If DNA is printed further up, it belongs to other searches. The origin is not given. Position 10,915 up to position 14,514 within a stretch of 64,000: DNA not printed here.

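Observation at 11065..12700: gp5/gpV-type spike with a ~500-aa C-terminal array of degenerate LNKLP-x-x-x-G repeats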

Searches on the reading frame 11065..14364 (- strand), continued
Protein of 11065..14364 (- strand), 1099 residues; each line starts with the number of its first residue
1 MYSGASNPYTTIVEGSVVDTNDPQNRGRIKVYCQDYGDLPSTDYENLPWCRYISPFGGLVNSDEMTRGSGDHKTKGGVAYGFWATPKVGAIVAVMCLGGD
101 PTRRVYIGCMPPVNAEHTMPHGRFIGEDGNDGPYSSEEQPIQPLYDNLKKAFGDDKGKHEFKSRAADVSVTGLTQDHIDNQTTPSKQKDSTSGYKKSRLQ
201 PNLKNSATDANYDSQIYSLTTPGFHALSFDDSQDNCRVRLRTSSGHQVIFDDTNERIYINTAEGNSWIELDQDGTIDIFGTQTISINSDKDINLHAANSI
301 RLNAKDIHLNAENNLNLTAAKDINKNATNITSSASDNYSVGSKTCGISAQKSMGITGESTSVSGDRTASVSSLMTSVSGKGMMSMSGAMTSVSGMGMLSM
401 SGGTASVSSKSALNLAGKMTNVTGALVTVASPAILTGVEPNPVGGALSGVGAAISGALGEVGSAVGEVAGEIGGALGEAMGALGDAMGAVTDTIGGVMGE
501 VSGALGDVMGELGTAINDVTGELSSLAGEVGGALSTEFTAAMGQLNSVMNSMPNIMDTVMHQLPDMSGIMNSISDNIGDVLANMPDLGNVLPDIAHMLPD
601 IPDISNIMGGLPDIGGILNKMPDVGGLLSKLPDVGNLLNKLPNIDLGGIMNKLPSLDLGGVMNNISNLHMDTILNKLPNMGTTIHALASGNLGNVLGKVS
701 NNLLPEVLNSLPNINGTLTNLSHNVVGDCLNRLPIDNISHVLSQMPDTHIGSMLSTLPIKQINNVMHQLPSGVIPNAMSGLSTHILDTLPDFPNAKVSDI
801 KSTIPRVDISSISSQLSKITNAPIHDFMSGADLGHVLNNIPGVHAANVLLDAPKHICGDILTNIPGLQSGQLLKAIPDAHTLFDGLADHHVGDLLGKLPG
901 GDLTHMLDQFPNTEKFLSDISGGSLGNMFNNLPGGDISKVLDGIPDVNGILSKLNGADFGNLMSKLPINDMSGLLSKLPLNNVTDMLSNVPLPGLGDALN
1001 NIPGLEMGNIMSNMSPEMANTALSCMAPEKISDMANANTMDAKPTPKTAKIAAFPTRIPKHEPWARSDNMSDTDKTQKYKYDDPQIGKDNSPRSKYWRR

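Call 25: find_encoding_contigs(protein=P0003, flank=10000, max_places=2)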
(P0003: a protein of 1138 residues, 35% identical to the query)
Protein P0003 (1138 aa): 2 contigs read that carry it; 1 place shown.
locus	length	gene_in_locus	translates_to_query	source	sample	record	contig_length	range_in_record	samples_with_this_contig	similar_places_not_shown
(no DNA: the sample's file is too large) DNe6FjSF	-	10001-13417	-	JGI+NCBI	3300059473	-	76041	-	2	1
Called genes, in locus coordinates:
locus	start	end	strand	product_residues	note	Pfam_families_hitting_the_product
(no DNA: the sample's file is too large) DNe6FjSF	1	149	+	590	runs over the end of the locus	PF02518:HATPase_c (weak), PF00204:DNA_gyraseB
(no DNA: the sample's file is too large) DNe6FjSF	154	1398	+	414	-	-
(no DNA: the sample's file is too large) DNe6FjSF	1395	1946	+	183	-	PF16898:TOPRIM_C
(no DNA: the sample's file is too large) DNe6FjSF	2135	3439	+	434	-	PF00521:DNA_topoisoIV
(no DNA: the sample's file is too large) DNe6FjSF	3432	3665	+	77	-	-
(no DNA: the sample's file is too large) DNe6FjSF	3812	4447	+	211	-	PF03420:Peptidase_S77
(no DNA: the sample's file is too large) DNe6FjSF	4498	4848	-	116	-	-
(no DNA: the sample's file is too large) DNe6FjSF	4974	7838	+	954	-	-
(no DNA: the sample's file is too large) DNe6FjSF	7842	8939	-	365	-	PF17045:CEP63 (weak)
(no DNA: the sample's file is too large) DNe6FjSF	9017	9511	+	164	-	PF05618:RimB-like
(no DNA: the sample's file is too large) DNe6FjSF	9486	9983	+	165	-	-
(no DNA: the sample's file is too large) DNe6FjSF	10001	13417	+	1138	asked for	PF04717:Phage_base_V (faint), PF03448:MgtE_N (weak)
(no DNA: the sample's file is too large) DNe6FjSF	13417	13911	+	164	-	PF04965:GPW_gp25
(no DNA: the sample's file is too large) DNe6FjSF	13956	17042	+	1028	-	PF27647:DUF8360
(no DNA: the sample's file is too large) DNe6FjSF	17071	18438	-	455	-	PF01068:DNA_ligase_A_M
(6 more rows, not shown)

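Call 26: find_encoding_contigs(protein=P0013, flank=10000, max_places=2)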
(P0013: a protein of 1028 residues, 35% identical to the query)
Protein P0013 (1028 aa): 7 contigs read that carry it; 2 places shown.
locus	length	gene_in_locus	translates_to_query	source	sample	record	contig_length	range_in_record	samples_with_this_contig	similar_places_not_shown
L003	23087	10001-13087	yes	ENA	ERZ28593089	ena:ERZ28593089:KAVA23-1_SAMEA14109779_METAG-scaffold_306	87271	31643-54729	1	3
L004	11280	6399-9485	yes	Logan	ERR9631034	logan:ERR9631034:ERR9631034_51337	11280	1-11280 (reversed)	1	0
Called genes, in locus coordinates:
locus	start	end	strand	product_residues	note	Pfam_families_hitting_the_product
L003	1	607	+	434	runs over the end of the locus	PF00521:DNA_topoisoIV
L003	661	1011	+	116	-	-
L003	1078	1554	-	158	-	-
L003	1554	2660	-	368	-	-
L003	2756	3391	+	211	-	PF03420:Peptidase_S77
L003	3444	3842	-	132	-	-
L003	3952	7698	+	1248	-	-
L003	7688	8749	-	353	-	-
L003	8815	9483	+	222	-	PF05618:RimB-like (weak)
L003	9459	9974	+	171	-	-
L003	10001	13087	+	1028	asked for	PF04717:Phage_base_V (faint), PF04003:Utp12 (faint), PF03448:MgtE_N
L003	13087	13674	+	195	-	PF04965:GPW_gp25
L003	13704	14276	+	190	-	-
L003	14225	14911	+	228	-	-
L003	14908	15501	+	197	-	-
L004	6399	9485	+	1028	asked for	PF04717:Phage_base_V (faint), PF04003:Utp12 (faint), PF03448:MgtE_N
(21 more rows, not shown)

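Call 32: search_protein_families(library=pfam, alignment_id=A1, max_evalue=0.01)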
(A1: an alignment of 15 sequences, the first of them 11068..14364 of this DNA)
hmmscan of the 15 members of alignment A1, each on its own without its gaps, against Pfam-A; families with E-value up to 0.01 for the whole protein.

A. member 1, window:11068-14364:- (1099 aa): 4 families
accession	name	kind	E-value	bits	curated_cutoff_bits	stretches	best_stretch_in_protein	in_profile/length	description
PF03448.22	MgtE_N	-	2.8e-12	47.5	25.9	0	967-1034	2-69/102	MgtE intracellular N domain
PF04717.18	Phage_base_V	-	4.8e-10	40.1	23.8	2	14-58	2-41/75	Type VI secretion system/phage-baseplate injector OB domain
PF04513.17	Baculo_PEP_C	-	0.0031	18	38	1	488-579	37-125/140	Baculovirus polyhedron envelope protein, PEP, C terminus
PF12059.13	DUF3540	-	0.0062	16.9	27.9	0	269-313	63-108/199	Protein of unknown function (DUF3540)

B. families by the number of members that match (of 15 scanned): 14 families
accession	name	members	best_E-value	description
PF03448.22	MgtE_N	15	2.2e-33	MgtE intracellular N domain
PF04717.18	Phage_base_V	15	2.3e-11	Type VI secretion system/phage-baseplate injector OB domain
PF01706.21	FliG_C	5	2.7e-06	FliG C-terminal domain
PF12059.13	DUF3540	5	0.00035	Protein of unknown function (DUF3540)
PF04003.17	Utp12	4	3.7e-09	Dip2/Utp12 Family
PF14841.11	FliG_M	3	4.2e-06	FliG middle domain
PF10106.14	DUF2345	2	0.0006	Uncharacterized protein conserved in bacteria (DUF2345)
PF04790.18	Sarcoglycan_1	1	0.00018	Sarcoglycan complex subunit protein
PF13877.11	RPAP3_C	1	0.0025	Potential Monad-binding region of RPAP3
PF04513.17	Baculo_PEP_C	1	0.0031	Baculovirus polyhedron envelope protein, PEP, C terminus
PF00646.38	F-box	1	0.0036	F-box domain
PF12322.14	T4_baseplate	1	0.0044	T4 bacteriophage base plate protein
PF06890.18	Phage_Mu_Gp45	1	0.0069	Bacteriophage Mu Gp45, N-terminal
PF14842.11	FliG_N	1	0.0092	FliG N-terminal domain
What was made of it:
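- On gp5/gpV/VgrG-type central spike: Matched in 15 of 15 family members (call 32).
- On MgtE_N / FliG ARM-like superhelix (PF03448, FliG clan): FliG_C in 5, FliG_M in 3, FliG_N in 1 (call 32).
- Closest known: MgtE N-domain / FliG ARM-like motifs / MotE-FlgY-FlbB head domains. Same: Pfam score above gathering in all members (call 32).
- PF03448 in 15 of 15 members, best E = 2.2e-33, plus FliG_C, FliG_M and FliG_N hits (call 32).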

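Call 39: predict_structure(alignment_id=A1)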
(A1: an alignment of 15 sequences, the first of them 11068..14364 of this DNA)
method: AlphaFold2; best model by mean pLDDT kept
length: 1099 residues; sequences in the alignment: 15
mean_pLDDT: 57.9   pTM: 0.46
mean pLDDT of the five models: 57.9, 54.5, 53.3, 52.1, 51.8
residues with pLDDT >= 90: 0; 70-90: 448; 50-70: 161; < 50: 490
segments of 3 or more residues with pLDDT < 50: 1-11, 21-27, 37-48, 50-89, 96-153, 155-227, 231-235, 411-414, 416-612, 632-644, 1035-1099
pLDDT, mean of each block of 10 residues (from residue 1): 32 55 47 51 45 39 32 29 42 45 37 27 33 30 39 45 34 36 31 29 33 36 44 52 62 69 72 82 78 83 77 79 69 69 71 64 74 60 65 56 54 38 29 24 23 22 27 33 31 25 34 36 37 36 33 31 32 43 42 35 39 61 66 38 53 80 82 78 84 88 86 81 87 85 81 86 85 83 85 81 85 87 85 88 88 86 86 85 84 87 84 84 87 88 82 88 85 81 83 80 73 66 65 48 25 24 27 34 38 30
secondary structure, 60 per line:
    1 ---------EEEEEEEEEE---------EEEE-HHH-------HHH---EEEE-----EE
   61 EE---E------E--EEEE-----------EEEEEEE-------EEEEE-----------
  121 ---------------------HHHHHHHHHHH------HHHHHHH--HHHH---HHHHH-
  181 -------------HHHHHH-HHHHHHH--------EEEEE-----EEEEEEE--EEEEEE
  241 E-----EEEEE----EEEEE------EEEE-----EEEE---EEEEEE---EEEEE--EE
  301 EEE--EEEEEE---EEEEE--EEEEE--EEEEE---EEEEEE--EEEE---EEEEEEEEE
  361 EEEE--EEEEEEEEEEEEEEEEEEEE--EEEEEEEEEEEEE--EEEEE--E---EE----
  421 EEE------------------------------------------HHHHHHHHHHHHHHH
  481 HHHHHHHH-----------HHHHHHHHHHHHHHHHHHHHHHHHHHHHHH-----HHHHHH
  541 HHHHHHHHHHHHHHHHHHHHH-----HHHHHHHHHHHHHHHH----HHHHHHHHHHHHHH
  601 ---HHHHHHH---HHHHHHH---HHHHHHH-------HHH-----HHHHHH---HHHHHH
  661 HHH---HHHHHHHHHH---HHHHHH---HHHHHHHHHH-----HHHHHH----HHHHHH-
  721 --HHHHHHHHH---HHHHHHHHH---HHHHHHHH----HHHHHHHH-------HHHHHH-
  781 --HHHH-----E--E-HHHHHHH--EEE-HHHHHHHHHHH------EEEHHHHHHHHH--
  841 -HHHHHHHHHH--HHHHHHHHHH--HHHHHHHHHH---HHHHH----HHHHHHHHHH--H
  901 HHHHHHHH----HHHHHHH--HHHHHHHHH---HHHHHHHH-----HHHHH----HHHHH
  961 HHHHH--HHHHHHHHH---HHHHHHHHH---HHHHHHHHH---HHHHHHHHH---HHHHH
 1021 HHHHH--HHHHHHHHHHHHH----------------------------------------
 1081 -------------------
elements in order (helices of 4 or more, strands of 3 or more residues): E10-19 E29-32 E50-53 E59-62 E76-79 E91-97 E105-109 H142-152 H159-165 H168-171 H175-179 H194-199 H201-207 E216-220 E226-232 E235-241 E247-251 E256-260 E267-270 E276-279 E283-288 E292-296 E299-303 E306-311 E315-319 E322-326 E329-333 E337-342 E345-348 E352-364 E367-386 E389-401 E404-408 E421-423 H466-488 H500-529 H535-561 H567-582 H587-600 H604-610 H614-620 H624-630 H646-651 H655-663 H667-676 H680-685 H689-698 H704-709 H714-719 H723-731 H735-743 H747-754 H759-766 H774-779 H783-786 H797-803 E806-808 H810-820 E827-829 H830-838 H842-851 H854-863 H866-875 H879-883 H888-897 H900-908 H913-919 H922-930 H934-941 H947-951 H956-965 H968-976 H980-988 H992-1000 H1004-1012 H1016-1025 H1028-1040
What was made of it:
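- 13675..13974 (-): aa 131-230: inter-domain region with no enzyme domain (the corresponding stretch of T4 gp5 holds its lysozyme). Low AF2 confidence (call 39).
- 13090..13674 (-): aa 231-425: triple-stranded beta-helix region (DUF2345/VgrG-like). AF2 strands with pLDDT 60-83 (call 39).
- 12730..13089 (-): aa 426-545: Gly/Ala/Met-rich acidic linker (no Lys or Arg in aa 441-545). AF2 pLDDT 22-43 (call 39).
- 11245..12729 (-): aa 546-1040: array of about 36-40 degenerate 12-residue repeats, consensus Phi-G-[DNH]-Phi-L-[NSD]-[KNQ]-Phi-P-[DNG]-x-[GDN], forming an MgtE_N/FliG-type ARM-like alpha-superhelix. AF2 pLDDT 80-88 for aa 645-1030 (call 39).
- On gp5/gpV/VgrG-type central spike: AF2 strands aa 216-423 (call 39).
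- Checked: AF2 predicts 36 short helices between aa 604 and 1040, about 12.1 aa per helix (call 39).
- AF2 pLDDT 80-88 with 36 short helices (call 39). The linker (pLDDT 22-43) and the tail (pLDDT below 40) are unmodelled (call 39). The fold prediction is confident (call 39).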

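Call 42: fold_search(model_id=the predicted structure, library=pdb)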
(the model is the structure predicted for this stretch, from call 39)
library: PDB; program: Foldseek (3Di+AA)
matches with E <= 10: 1043; with E <= 0.001: 42
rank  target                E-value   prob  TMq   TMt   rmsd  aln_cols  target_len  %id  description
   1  8qxd_N                2.1e-05  0.98  0.11  0.13  37.5       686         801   12  Cryo-EM structure of the cross-exon pre-B complex (released 2024-05-22)
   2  7n6g_0A               3.2e-05  1.00  0.13  0.23  27.2       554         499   10  C1 of central pair (released 2022-05-18)
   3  7aef_q                5.9e-05  1.00  0.10  0.16  11.6       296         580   14  Cryo-EM structure of an extracellular contractile injection system in marine bacterium Algoriphagus machipongonensis,  (released 2022-02-23)
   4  7sqc_N1               6.2e-05  0.99  0.12  0.21  29.2       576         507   13  Ciliary C1 central pair apparatus isolated from Chlamydomonas reinhardtii (released 2022-04-13)
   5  4rv1_C                9.1e-05  0.99  0.09  0.20  22.8       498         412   11  Crystal Structure of Engineered Protein. Northeast Structural Genomics Consortium (NESG) Target OR497. (released 2014-12-10)
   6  7sqc_N3               1.2e-04  1.00  0.13  0.23  29.2       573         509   12  Ciliary C1 central pair apparatus isolated from Chlamydomonas reinhardtii (released 2022-04-13)
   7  7rdr_A                1.2e-04  0.82  0.08  0.14  25.2       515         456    9  Circular tandem repeat protein with novel repeat topology and enhanced subunit contact surfaces (released 2021-09-01)
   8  8r0a_N                1.3e-04  0.92  0.10  0.13  38.5       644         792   12  Cryo-EM structure of the cross-exon pre-B+5'ss complex (released 2024-05-22)
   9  4rv1_F                1.7e-04  0.97  0.10  0.20  22.6       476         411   11  Crystal Structure of Engineered Protein. Northeast Structural Genomics Consortium (NESG) Target OR497. (released 2014-12-10)
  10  2qna_A                2.0e-04  0.99  0.14  0.18  25.0       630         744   11  Crystal structure of human Importin-beta (127-876) in complex with the IBB-domain of Snurportin1 (1-65) (released 2008-04-08)
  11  2x19_B                2.2e-04  0.98  0.12  0.14  21.2       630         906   11  Crystal structure of Importin13 - RanGTP complex (released 2010-02-16)
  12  5a1w_E                2.5e-04  0.99  0.13  0.21  25.4       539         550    9  The structure of the COPI coat linkage II (released 2015-07-08)
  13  5a1u_E                2.5e-04  0.99  0.13  0.16  25.4       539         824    9  The structure of the COPI coat triad (released 2015-07-08)
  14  4c0p_D                2.5e-04  0.85  0.09  0.11  21.5       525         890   12  Unliganded Transportin 3 (released 2014-01-22)
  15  4rv1_D                3.3e-04  0.99  0.12  0.26  23.0       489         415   11  Crystal Structure of Engineered Protein. Northeast Structural Genomics Consortium (NESG) Target OR497. (released 2014-12-10)
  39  9jg9_E                8.7e-04  1.00  0.09  0.15  10.5       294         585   15  Structure of the BtpeA effector and BtaeB effector bound to the VgrG spike from the Type VI secretion system (released 2025-09-10)
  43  8gra_G                1.0e-03  1.00  0.09  0.14  11.1       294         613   14  Structure of Type VI secretion system cargo delivery vehicle Hcp-VgrG-PAAR (released 2023-07-12)
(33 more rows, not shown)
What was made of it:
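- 13090..13674 (-): Foldseek hits to VgrG/eCIS spikes (call 42).
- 11245..12729 (-): Foldseek ARM/HEAT solenoids (call 42).
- On gp5/gpV/VgrG-type central spike: Foldseek hits 7aef, 8gra and 9jg9 with probability 1.0 (call 42).
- On MgtE_N / FliG ARM-like superhelix (PF03448, FliG clan): AF2 gives 36 short helices at pLDDT 80-88 (call 39), and Foldseek finds ARM/HEAT solenoids (call 42).
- Foldseek finds ARM/HEAT solenoids (call 42).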
